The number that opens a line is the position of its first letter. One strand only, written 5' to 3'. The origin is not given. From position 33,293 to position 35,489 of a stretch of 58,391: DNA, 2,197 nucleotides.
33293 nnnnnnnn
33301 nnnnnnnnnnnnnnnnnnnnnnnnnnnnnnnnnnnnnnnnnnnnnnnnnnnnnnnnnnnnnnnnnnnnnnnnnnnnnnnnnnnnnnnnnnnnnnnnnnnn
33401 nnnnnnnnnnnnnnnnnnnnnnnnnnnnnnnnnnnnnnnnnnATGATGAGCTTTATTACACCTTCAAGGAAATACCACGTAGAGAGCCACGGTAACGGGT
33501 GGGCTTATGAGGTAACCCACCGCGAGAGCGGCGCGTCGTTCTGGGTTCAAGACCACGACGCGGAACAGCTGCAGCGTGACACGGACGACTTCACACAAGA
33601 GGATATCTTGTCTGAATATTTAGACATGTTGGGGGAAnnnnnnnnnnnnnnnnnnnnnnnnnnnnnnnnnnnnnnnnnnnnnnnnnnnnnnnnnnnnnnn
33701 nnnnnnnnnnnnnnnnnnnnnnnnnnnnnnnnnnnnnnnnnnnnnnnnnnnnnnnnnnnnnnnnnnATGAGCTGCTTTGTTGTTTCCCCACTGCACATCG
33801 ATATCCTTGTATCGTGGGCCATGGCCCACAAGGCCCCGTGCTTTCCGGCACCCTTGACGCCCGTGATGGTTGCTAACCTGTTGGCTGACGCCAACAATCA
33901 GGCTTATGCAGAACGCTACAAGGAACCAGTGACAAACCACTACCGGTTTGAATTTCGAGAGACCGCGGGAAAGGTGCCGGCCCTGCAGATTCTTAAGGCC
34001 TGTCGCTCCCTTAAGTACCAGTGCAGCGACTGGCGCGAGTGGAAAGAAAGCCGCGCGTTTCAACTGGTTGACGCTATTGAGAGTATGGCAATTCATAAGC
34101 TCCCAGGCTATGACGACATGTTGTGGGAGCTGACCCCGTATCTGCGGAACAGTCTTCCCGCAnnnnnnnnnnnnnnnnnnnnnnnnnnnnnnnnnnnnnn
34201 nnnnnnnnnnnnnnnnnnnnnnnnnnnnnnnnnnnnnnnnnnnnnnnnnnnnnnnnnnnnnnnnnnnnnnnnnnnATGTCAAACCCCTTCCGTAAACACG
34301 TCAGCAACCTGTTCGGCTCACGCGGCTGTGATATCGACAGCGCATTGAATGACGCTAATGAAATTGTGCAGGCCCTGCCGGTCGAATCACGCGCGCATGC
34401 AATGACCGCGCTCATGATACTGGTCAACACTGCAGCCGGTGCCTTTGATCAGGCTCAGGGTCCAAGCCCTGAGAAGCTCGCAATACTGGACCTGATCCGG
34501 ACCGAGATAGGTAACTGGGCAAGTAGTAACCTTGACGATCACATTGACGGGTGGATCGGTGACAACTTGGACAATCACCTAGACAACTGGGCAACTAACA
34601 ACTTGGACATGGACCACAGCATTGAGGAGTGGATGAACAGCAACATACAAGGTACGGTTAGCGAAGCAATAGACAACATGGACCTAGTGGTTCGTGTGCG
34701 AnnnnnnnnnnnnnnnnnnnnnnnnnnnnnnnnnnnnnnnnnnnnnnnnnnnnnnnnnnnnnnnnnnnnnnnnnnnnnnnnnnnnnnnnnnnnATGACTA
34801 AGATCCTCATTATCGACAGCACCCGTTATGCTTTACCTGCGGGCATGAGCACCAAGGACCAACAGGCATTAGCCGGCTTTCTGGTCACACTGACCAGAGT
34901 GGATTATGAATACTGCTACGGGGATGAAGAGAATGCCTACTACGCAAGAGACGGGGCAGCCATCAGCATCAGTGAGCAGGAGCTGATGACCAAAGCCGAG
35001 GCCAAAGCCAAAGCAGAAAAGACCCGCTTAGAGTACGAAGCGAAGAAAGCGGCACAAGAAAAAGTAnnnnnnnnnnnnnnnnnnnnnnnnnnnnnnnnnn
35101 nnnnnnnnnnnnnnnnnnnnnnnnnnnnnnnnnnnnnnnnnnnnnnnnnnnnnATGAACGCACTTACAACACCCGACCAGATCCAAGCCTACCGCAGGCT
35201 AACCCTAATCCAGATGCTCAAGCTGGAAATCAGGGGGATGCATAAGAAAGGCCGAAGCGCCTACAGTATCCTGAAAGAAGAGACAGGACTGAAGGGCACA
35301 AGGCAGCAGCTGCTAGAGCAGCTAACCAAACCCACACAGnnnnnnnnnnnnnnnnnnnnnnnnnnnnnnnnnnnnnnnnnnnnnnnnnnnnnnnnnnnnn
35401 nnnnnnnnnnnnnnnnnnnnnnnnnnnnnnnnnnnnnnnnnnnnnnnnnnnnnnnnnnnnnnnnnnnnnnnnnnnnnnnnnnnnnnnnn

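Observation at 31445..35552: Array of self-contained promoter / hairpin / leader mini-cassettes between terS and terL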

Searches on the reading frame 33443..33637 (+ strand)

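Call 13: search_protein_families(library=pfam, proteins=[window:33443-33637:+], max_evalue=0.1)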
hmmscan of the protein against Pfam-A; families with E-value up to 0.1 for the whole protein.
window:33443-33637:+ (65 aa): 1 family
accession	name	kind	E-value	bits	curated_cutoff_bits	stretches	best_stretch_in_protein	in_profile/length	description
PF19070.5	DUF5766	-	0.073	13.8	27.4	1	5-41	21-57/77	Family of unknown function (DUF5766)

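Call 14: search_protein_families(library=phrogs, proteins=[window:33443-33637:+], max_evalue=0.01)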
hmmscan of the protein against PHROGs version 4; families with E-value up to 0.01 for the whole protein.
window:33443-33637:+ (65 aa): 1 family
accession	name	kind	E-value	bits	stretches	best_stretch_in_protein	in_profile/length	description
phrog_17546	-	unknown function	1.6e-05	26.1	1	7-48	10-51/85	-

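Call 60: search_protein_families(library=ncbifam, proteins=[window:33443-33637:+], max_evalue=0.05)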
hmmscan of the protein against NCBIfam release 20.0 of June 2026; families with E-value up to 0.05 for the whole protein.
window:33443-33637:+ (65 aa): 0 families

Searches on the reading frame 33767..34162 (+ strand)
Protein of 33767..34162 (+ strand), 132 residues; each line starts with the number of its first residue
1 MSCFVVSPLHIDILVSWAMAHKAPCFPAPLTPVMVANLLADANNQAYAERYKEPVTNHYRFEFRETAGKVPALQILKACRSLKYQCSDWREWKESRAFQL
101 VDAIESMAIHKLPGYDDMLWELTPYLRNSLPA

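Call 13: search_protein_families(library=pfam, proteins=[window:33767-34162:+], max_evalue=0.1)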
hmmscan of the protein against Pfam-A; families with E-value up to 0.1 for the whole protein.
window:33767-34162:+ (132 aa): 0 families

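Call 14: search_protein_families(library=phrogs, proteins=[window:33767-34162:+], max_evalue=0.01)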
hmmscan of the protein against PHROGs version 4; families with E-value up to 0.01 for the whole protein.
window:33767-34162:+ (132 aa): 0 families

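Call 58: search_solved_structures(query=window:33767-34162:+, max_evalue=1)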
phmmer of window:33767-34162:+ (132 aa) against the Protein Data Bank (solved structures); distinct sequences matched with E-value up to 1: 1.
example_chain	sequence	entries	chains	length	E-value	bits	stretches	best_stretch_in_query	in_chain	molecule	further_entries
4dco_A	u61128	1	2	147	0.79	13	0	54-87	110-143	Caspase-3 subunit p17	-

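Call 60: search_protein_families(library=ncbifam, proteins=[window:33767-34162:+], max_evalue=0.05)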
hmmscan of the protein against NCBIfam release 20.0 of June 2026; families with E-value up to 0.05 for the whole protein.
window:33767-34162:+ (132 aa): 0 families

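Call 61: find_homologous_proteins(query=window:33767-34162:+, max_evalue=0.001)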
Query window:33767-34162:+ (132 aa): 2 proteins with E <= 0.001 among 4 candidates.
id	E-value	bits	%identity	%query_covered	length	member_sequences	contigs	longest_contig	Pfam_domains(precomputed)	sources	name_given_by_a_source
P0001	5.2e-82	290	95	100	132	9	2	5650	-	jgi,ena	jgi:hypothetical protein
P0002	3.6e-48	181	81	75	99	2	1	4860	-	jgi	jgi:hypothetical protein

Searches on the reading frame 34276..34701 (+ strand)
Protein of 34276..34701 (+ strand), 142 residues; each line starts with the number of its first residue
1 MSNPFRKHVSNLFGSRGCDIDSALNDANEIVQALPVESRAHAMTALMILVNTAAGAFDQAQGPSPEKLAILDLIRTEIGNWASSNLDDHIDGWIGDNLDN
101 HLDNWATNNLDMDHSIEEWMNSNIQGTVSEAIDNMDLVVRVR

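Call 13: search_protein_families(library=pfam, proteins=[window:34276-34701:+], max_evalue=0.1)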
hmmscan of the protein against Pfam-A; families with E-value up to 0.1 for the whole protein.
window:34276-34701:+ (142 aa): 1 family
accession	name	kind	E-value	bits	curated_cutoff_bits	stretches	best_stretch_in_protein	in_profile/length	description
PF00669.25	Flagellin_N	-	0.097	13.2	26.6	0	17-89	31-103/139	Bacterial flagellin N-terminal helical region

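Call 14: search_protein_families(library=phrogs, proteins=[window:34276-34701:+], max_evalue=0.01)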
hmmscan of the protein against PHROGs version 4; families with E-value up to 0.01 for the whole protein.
window:34276-34701:+ (142 aa): 0 families

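Call 57: search_solved_structures(query=window:34276-34701:+, max_evalue=1)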
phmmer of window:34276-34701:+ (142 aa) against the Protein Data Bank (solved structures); distinct sequences matched with E-value up to 1: 3.
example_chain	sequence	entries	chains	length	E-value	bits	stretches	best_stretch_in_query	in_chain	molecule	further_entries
6qgk_A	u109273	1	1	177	0.55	13.7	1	77-121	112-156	Apoptosis regulator Bcl-2,Bcl-2-like protein 1,Apoptosis regulator Bcl-2,Bcl-2-like protei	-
6x80_A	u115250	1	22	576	0.62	13.5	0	15-80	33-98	Flagellin A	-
4qks_A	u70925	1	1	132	0.98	12.9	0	70-134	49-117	DE NOVO PROTEIN 6XTRP/PV2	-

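Call 60: search_protein_families(library=ncbifam, proteins=[window:34276-34701:+], max_evalue=0.05)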
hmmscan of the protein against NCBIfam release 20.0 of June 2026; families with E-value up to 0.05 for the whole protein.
window:34276-34701:+ (142 aa): 0 families

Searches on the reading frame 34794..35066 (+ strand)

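Call 13: search_protein_families(library=pfam, proteins=[window:34794-35066:+], max_evalue=0.1)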
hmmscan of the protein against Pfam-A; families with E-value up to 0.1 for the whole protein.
window:34794-35066:+ (91 aa): 1 family
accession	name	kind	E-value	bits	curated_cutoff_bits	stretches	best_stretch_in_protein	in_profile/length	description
PF06412.16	TraD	-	0.098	12.9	22.3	0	16-36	21-41/62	Conjugal transfer protein TraD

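Call 14: search_protein_families(library=phrogs, proteins=[window:34794-35066:+], max_evalue=0.01)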
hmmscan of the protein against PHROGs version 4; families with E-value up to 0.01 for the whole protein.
window:34794-35066:+ (91 aa): 0 families

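Call 60: search_protein_families(library=ncbifam, proteins=[window:34794-35066:+], max_evalue=0.05)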
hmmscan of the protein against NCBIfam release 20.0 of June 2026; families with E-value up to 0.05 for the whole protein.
window:34794-35066:+ (91 aa): 0 families

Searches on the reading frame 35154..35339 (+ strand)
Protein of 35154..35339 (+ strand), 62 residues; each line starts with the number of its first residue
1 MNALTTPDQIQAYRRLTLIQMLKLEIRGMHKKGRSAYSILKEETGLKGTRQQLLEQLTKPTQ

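Call 13: search_protein_families(library=pfam, proteins=[window:35154-35339:+], max_evalue=0.1)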
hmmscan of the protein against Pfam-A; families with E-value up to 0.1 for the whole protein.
window:35154-35339:+ (62 aa): 0 families

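Call 14: search_protein_families(library=phrogs, proteins=[window:35154-35339:+], max_evalue=0.01)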
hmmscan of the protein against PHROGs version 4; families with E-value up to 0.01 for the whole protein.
window:35154-35339:+ (62 aa): 1 family
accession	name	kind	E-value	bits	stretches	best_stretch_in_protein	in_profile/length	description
phrog_19182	-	unknown function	1.8e-08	35.5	1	3-57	3-60/74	-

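Call 60: search_protein_families(library=ncbifam, proteins=[window:35154-35339:+], max_evalue=0.05)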
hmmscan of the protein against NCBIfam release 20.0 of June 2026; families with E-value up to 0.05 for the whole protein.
window:35154-35339:+ (62 aa): 0 families
